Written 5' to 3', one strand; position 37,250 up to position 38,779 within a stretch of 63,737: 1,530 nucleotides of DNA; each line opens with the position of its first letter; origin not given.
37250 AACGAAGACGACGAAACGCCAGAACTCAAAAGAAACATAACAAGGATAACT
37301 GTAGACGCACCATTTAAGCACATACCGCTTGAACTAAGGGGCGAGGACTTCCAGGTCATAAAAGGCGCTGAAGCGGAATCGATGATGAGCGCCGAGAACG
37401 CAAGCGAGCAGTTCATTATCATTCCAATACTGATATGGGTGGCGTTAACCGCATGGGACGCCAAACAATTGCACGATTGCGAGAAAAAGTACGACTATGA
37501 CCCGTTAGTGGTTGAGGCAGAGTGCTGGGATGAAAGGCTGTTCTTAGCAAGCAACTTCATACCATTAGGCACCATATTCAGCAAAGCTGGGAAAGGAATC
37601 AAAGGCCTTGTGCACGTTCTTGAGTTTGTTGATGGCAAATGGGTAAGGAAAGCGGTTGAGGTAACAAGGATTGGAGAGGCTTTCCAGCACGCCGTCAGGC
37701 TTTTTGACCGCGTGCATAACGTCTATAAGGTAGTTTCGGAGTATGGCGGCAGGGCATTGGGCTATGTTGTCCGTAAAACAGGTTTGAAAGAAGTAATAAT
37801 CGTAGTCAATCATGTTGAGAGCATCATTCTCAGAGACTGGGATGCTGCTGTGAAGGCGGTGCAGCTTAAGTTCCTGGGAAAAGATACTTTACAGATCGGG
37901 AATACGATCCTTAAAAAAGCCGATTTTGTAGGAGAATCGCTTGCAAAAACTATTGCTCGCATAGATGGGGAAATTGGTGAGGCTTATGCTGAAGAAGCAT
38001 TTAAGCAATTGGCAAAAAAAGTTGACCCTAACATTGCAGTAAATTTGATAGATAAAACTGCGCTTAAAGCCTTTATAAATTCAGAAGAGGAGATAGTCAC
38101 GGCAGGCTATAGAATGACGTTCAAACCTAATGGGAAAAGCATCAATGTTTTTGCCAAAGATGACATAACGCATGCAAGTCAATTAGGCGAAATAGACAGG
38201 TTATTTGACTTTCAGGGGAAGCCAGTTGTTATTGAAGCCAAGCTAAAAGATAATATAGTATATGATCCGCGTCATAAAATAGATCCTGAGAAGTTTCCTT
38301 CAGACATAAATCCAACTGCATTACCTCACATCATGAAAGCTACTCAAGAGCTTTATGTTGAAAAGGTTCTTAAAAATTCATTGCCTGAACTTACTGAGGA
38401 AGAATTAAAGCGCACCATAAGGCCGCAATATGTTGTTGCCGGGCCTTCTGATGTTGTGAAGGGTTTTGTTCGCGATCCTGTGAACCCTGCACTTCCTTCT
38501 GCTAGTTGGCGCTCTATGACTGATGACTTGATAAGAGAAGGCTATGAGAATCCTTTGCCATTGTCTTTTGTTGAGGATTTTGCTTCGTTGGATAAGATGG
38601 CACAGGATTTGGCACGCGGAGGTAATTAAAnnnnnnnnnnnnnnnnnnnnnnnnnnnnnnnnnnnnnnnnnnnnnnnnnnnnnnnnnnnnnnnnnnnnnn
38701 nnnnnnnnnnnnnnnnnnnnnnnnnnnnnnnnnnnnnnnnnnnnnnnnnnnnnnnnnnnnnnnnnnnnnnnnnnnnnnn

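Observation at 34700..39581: Surface protein with a compositionally foreign PD-(D/E)xK-like C-terminal cassette plus a downstream partner gene: polymorphic-toxin/immunity-like module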

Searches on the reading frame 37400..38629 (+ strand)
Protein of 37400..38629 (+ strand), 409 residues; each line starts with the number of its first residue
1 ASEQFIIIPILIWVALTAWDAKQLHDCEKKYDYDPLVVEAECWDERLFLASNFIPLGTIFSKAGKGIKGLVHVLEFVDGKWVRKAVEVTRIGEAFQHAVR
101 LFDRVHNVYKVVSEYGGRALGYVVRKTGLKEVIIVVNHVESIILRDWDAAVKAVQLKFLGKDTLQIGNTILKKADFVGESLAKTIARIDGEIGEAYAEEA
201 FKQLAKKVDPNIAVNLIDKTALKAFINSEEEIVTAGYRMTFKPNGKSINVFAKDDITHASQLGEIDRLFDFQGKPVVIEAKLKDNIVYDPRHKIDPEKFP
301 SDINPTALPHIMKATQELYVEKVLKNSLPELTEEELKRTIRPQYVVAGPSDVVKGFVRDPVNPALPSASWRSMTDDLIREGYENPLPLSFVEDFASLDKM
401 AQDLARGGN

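Call 5: search_protein_families(library=pfam, proteins=[window:37400-38629:+], max_evalue=1)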
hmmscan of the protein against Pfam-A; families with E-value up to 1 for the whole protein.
window:37400-38629:+ (409 aa): 0 families

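Call 8: find_homologous_proteins(query=window:37457-38626:+, max_evalue=0.001)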
Query window:37457-38626:+ (390 aa): 1 proteins with E <= 0.001 among 6438 candidates.
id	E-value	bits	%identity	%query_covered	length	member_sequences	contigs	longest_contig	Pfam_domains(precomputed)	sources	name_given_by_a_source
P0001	3.1e-89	318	62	66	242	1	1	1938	-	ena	-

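Call 11: find_encoding_contigs(protein=P0001, flank=5000, max_places=4)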
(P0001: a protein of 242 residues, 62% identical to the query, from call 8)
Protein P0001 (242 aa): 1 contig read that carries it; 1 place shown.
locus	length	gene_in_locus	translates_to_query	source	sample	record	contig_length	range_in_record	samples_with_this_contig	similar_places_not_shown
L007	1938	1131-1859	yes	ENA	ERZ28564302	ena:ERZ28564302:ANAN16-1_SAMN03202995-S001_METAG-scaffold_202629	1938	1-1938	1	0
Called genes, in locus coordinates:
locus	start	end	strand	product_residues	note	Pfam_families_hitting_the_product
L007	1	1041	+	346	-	?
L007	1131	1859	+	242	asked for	-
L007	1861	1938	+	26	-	?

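Call 25: search_protein_representatives(protein=window:37457-38626:+)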
Query: 390 residues. Proteins with E-value up to 0.001 (for the whole library): 5; up to 1e-10: 4; up to 1e-30: 2. The best 5 are listed.
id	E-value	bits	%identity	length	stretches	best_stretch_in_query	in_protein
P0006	1.2e-119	416.0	57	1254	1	3-388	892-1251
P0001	9.8e-90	317.5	67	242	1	133-388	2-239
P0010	4.6e-24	101.4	38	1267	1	1-264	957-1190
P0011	2.4e-17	79.2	34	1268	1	1-273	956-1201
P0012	1.1e-04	37.6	36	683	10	49-82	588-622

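Call 35: predict_structure(alignment_id=A2)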
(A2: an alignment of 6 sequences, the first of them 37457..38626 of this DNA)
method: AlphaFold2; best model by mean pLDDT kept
length: 390 residues; sequences in the alignment: 6
mean_pLDDT: 53.1   pTM: 0.51
mean pLDDT of the five models: 53.1, 47.8, 46.8, 46.3, 45.7
residues with pLDDT >= 90: 4; 70-90: 80; 50-70: 141; < 50: 165
segments of 3 or more residues with pLDDT < 50: 19-140, 330-332, 357-383, 385-390
pLDDT, mean of each block of 10 residues (from residue 1): 63 57 45 28 27 33 35 26 23 22 21 27 36 42 56 65 59 62 56 75 81 88 86 74 79 69 53 66 62 84 78 67 57 52 59 51 29 37 41
secondary structure, 60 per line:
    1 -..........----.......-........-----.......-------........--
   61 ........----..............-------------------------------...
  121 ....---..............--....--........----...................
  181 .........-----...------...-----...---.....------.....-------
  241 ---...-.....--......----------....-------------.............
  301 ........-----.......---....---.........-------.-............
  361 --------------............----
elements in order: H2-11 H16-22 H24-31 H37-43 E51-58 E61-68 H73-86 H118-124 H128-141 E144-147 E150-153 H154-157 H162-189 E195-197 E212-214 E218-222 E229-233 E244-246 E248-252 E255-260 H271-274 H288-308 H314-320 E324-327 H331-338 H349-360 H375-386

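Call 40: fold_search(model_id=the predicted structure, library=pdb)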
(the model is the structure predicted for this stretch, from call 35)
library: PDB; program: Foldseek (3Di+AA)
matches with E <= 10: 175; with E <= 0.001: 0
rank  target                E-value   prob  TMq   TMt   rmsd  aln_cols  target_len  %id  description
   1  3fov                  5.4e-01  0.23  0.16  0.46   6.8       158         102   13  Crystal structure of protein RPA0323 of unknown function from Rhodopseudomonas palustris (released 2009-01-13)
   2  6hz4_N                5.4e-01  0.08  0.12  0.21   9.1       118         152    7  Structure of McrBC without DNA binding domains (one half of the full complex) (released 2019-07-24)
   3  3esh_B                6.5e-01  0.03  0.08  0.10  10.3       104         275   10  Crystal structure of a probable metal-dependent hydrolase from Staphylococcus aureus. Northeast Structural Genomics ta (released 2008-10-28)
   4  2kqr_MODEL_1_A        6.9e-01  0.12  0.08  0.17  16.6        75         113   23  Solution structure of the N-terminal domain (residues 1-111) of Brugia malayi asparaginyl-tRNA synthetase (released 2009-12-15)
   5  7vsr_M                8.2e-01  0.11  0.16  0.20  11.3       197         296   12  Structure of McrBC (stalkless mutant) (released 2023-02-15)
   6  6r0z_G                9.8e-01  0.11  0.07  0.10  16.1       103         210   16  Thermus thermophilus V/A-type ATPase/synthase, rotational state 1L (released 2019-08-28)
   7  5zhc_A                1.2e+00  0.08  0.07  0.17  18.4        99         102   18  Crystal structure of the PadR-family transcriptional regulator Rv3488 of Mycobacterium tuberculosis H37Rv (released 2018-10-17)
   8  2mru_MODEL_1_A        1.3e+00  0.15  0.05  0.27  10.4        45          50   22  Structure of truncated EcMazE-DNA complex (released 2015-02-04)
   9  6zmq                  1.4e+00  0.03  0.07  0.05  16.0       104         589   12  Cytochrome c Heme Lyase CcmF (released 2021-05-19)
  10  2nlv_B                1.5e+00  0.02  0.06  0.16  16.0       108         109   12  CRYSTAL STRUCTURE OF A XISI-LIKE PROTEIN (AVA_3825) FROM ANABAENA VARIABILIS ATCC 29413 AT 1.30 A RESOLUTION (released 2006-12-05)
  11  4uce_A                1.6e+00  0.28  0.06  0.10  11.4        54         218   17  N-terminal globular domain of the RSV Nucleoprotein in complex with the Nucleoprotein Phosphoprotein interaction inhib (released 2015-08-19)
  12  6qum_G                1.6e+00  0.08  0.07  0.11  17.7        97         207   16  Thermus thermophilus V/A-type ATPase/synthase, rotational state 1 (released 2019-08-28)
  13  8v87_m                1.6e+00  0.01  0.06  0.04  46.7       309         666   12  60S ribosome biogenesis intermediate (Dbp10 post-catalytic structure - Overall map) (released 2024-05-01)
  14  7y8r_M                1.7e+00  0.12  0.07  0.07  10.4        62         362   13  The nucleosome-bound human PBAF complex (released 2022-12-07)
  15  5zi8_B                1.8e+00  0.09  0.07  0.21  18.1        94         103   19  Crystal structure of the PadR-family transcriptional regulator Rv3488 of Mycobacterium tuberculosis H37Rv in complex w (released 2018-10-17)
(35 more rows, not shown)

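Call 42: search_protein_families(library=padloc, proteins=[window:37457-38626:+, P0010], max_evalue=1)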
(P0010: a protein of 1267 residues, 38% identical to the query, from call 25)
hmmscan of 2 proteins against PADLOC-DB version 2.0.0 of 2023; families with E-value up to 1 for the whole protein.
window:37457-38626:+ (390 aa): 0 families

P0010 (1267 aa): 1 family
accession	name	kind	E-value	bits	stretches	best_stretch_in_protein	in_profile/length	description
PDLC01972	CARF_m1--CARF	-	0.11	10.6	1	1018-1072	27-81/145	-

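Call 49: find_encoding_contigs(protein=P0010, flank=6000, max_places=3)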
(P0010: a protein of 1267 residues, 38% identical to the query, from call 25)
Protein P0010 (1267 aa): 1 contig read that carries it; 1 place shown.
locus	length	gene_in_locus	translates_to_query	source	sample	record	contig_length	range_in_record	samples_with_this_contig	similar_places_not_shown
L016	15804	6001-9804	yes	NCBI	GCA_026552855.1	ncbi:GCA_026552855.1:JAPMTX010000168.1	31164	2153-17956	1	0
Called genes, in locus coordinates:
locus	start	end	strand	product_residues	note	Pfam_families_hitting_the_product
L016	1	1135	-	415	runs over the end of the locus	PF03463:eRF1_1, PF18854:baeRF_family10, PF03464:eRF1_2, PF18859:acVLRF1, PF03465:eRF1_3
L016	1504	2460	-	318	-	PF00288:GHMP_kinases_N, PF08544:GHMP_kinases_C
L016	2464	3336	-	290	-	PF01634:HisG, PF08029:HisG_C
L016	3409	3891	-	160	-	PF04892:VanZ-LLP1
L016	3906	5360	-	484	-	-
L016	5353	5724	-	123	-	PF07760:DUF1616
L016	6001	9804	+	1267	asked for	PF07210:DUF1416 (faint), PF02369:Big_1 (faint), PF20773:InhA-like_MAM (faint), PF09430:EMC7_beta-sandw (faint), PF11974:bMG3 (faint), PF13620:CarboxypepD_reg, PF13715:CarbopepD_reg_2 (faint), PF13620:CarboxypepD_reg (weak), +5 more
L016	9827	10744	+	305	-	-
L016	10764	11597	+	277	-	-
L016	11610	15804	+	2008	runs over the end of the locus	PF00082:Peptidase_S8, PF07705:CARDB (weak), PF19329:KCTD11_21_C (faint)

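Call 50: find_encoding_contigs(protein=P0011, flank=6000, max_places=3)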
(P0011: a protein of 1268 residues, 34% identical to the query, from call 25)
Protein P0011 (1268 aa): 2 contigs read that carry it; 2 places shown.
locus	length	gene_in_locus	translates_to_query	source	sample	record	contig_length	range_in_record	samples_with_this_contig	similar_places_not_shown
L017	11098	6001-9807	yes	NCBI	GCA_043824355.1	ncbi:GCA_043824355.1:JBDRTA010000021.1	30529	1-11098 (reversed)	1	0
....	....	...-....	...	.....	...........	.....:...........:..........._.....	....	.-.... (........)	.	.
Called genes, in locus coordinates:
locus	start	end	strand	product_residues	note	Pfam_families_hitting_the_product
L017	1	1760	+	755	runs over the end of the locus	PF13649:Methyltransf_25 (weak), PF13847:Methyltransf_31, PF01053:Cys_Met_Meta_PP (weak)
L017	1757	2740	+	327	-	PF06325:PrmA (faint)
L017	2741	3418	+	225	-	PF00891:Methyltransf_2, PF13489:Methyltransf_23, PF02353:CMAS, PF05175:MTS, PF13649:Methyltransf_25, PF13847:Methyltransf_31, PF08241:Methyltransf_11, PF08242:Methyltransf_12, +5 more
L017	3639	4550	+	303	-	PF07819:PGAP1 (weak), PF12146:Hydrolase_4, PF00561:Abhydrolase_1, PF12697:Abhydrolase_6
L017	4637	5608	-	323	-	PF02661:Fic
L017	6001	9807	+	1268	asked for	PF07210:DUF1416 (faint), PF11974:bMG3 (faint), PF13715:CarbopepD_reg_2 (faint), PF17210:SdrD_B (faint), PF13620:CarboxypepD_reg (weak)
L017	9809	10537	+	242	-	-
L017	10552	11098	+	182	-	?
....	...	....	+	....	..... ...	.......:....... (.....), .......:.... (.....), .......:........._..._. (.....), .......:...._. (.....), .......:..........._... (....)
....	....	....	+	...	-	-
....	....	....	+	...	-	?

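Call 90: search_protein_families(library=phrogs, proteins=[window:37457-38626:+, L016:9827-10741:+, L017:9809-10534:+, L016:10764-11594:+], max_evalue=0.1)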
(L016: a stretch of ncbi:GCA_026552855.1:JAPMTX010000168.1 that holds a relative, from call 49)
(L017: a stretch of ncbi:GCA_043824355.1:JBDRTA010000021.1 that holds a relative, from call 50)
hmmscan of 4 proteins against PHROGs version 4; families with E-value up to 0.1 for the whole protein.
window:37457-38626:+ (390 aa): 0 families

L016:9827-10741:+ (305 aa): 0 families

L017:9809-10534:+ (242 aa): 0 families

L016:10764-11594:+ (277 aa): 0 families

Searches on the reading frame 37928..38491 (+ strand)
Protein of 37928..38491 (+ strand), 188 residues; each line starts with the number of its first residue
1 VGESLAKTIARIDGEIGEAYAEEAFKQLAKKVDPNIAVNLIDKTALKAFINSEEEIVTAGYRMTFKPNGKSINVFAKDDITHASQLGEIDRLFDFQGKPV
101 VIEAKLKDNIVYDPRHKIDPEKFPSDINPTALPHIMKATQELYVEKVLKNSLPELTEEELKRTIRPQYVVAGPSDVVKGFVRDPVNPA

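Call 54: predict_structure(alignment_id=A6)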
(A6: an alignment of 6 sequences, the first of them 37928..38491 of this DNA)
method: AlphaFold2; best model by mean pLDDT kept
length: 188 residues; sequences in the alignment: 6
mean_pLDDT: 69.0   pTM: 0.64
mean pLDDT of the five models: 69.0, 68.1, 65.4, 65.4, 63.4
residues with pLDDT >= 90: 4; 70-90: 95; 50-70: 64; < 50: 25
segments of 3 or more residues with pLDDT < 50: 108-110, 169-188
pLDDT, mean of each block of 10 residues (from residue 1): 54 66 75 78 88 86 88 83 74 81 62 62 57 79 79 60 55 38 38
secondary structure, 60 per line:
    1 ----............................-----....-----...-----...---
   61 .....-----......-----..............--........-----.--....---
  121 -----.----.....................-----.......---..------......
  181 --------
elements in order: H5-32 E38-41 E55-57 E61-65 E71-76 E85-95 E98-105 H114-117 H131-151 H157-163 H175-180

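Call 57: fold_search(model_id=the predicted structure, library=pdb)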
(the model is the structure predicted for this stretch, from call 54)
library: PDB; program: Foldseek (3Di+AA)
matches with E <= 10: 370; with E <= 0.001: 0
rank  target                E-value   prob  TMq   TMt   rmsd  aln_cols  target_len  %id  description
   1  5isv_A                1.4e-01  0.16  0.19  0.22  12.6       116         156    8  Crystal structure of the ribosomal-protein-S18-alanine N-acetyltransferase from Escherichia coli (released 2016-04-13)
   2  5c82                  1.6e-01  0.18  0.21  0.23  15.5       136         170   10  Crystal structure of Nourseothricin acetyltransferase (released 2016-06-29)
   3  5isv_B                2.0e-01  0.15  0.18  0.21  12.6       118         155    7  Crystal structure of the ribosomal-protein-S18-alanine N-acetyltransferase from Escherichia coli (released 2016-04-13)
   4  1s5k_A                2.2e-01  0.23  0.26  0.31  10.1       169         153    9  Aminoglycoside N-Acetyltransferase AAC(6')-Iy in Complex with CoA and N-terminal His(6)-tag (crystal form 1) (released 2004-05-18)
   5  9mto_B                2.4e-01  0.14  0.20  0.24  11.9       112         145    7  Crystal structure of acetyltransferase CBU0801 from Coxiella burnetii (released 2025-01-22)
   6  7ypu_F                2.7e-01  0.11  0.20  0.22  17.2       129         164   10  OrfE-CoA-glycylthricin complex (released 2023-05-31)
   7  7ypu_C                2.8e-01  0.09  0.19  0.21  17.1       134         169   10  OrfE-CoA-glycylthricin complex (released 2023-05-31)
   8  7ypu_E                3.0e-01  0.12  0.22  0.23  16.5       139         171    9  OrfE-CoA-glycylthricin complex (released 2023-05-31)
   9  7ypu_B                3.2e-01  0.09  0.19  0.21  17.2       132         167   10  OrfE-CoA-glycylthricin complex (released 2023-05-31)
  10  7ypu_H                3.6e-01  0.13  0.21  0.24  16.3       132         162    8  OrfE-CoA-glycylthricin complex (released 2023-05-31)
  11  7ypu_A                4.1e-01  0.08  0.19  0.21  16.8       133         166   10  OrfE-CoA-glycylthricin complex (released 2023-05-31)
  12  1y9k_B                5.3e-01  0.12  0.20  0.23  12.1       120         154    8  IAA acetyltransferase from Bacillus cereus ATCC 14579 (released 2005-02-01)
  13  7ypv_A                6.3e-01  0.08  0.19  0.21  16.6       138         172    8  Crystal structure of OrE-ST-F (released 2023-05-31)
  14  1y9k_D                6.3e-01  0.06  0.14  0.17  14.8       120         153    8  IAA acetyltransferase from Bacillus cereus ATCC 14579 (released 2005-02-01)
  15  6kxi_A                6.7e-01  0.12  0.15  0.13   8.5        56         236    9  Crystal Structure Of NDM-1 Metallo-beta-lactamase In Complex With Inhibitor NO9 (released 2020-02-19)
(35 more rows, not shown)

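Call 64: fold_search(model_id=the predicted structure, library=viral)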
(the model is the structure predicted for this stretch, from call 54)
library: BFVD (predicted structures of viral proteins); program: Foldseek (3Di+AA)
matches with E <= 10: 706; with E <= 0.001: 0
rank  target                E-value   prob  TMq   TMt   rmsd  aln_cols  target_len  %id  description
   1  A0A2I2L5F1            9.6e-03  0.41  0.19  0.19  17.8       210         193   12  Uncharacterized protein [Orpheovirus IHUMI-LCC2]
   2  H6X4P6                1.1e-01  0.18  0.19  0.21  12.5       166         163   13  Uncharacterized protein [Klebsiella phage vB_KleM_RaK2]
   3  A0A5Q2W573            1.1e-01  0.08  0.12  0.10  15.8       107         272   14  (no name in the UniProt tables at hand)
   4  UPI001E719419         1.3e-01  0.66  0.18  0.35   6.6        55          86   16  (no name look-up for this kind of identifier)
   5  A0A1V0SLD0            1.5e-01  0.15  0.19  0.22  12.1       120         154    7  Acetyltransferase GNAT family protein [Klosneuvirus KNV1]
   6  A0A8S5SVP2            1.7e-01  0.07  0.14  0.19  13.8       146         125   16  Uncharacterized protein [Siphoviridae sp. ctDOT22]
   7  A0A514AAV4            2.1e-01  0.06  0.13  0.12  18.0       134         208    8  Uncharacterized protein [Bacillus phage Karezi]
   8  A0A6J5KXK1            2.8e-01  0.28  0.13  0.29  14.2        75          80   19  Uncharacterized protein [uncultured Caudovirales phage]
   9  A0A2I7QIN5            3.0e-01  0.11  0.17  0.28  14.8       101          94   15  Uncharacterized protein [Bacillus phage Carmen17]
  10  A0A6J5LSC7            3.0e-01  0.04  0.12  0.10  22.8       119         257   15  Uncharacterized protein (Fragment) [uncultured Caudovirales phage]
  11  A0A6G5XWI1            3.2e-01  0.60  0.25  0.55   3.9        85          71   18  (no name in the UniProt tables at hand)
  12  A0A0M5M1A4            3.2e-01  0.12  0.16  0.24  15.1       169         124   11  Uncharacterized protein [Arthrobacter phage Brent]
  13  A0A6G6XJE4            3.4e-01  0.21  0.14  0.33   8.7        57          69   12  Uncharacterized protein [Gordonia phage Skog]
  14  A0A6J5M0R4            3.4e-01  0.15  0.14  0.29  17.2        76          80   10  Uncharacterized protein [uncultured Caudovirales phage]
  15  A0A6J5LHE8            3.6e-01  0.21  0.19  0.07   4.8        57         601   14  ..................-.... domain containing protein [uncultured Caudovirales phage]
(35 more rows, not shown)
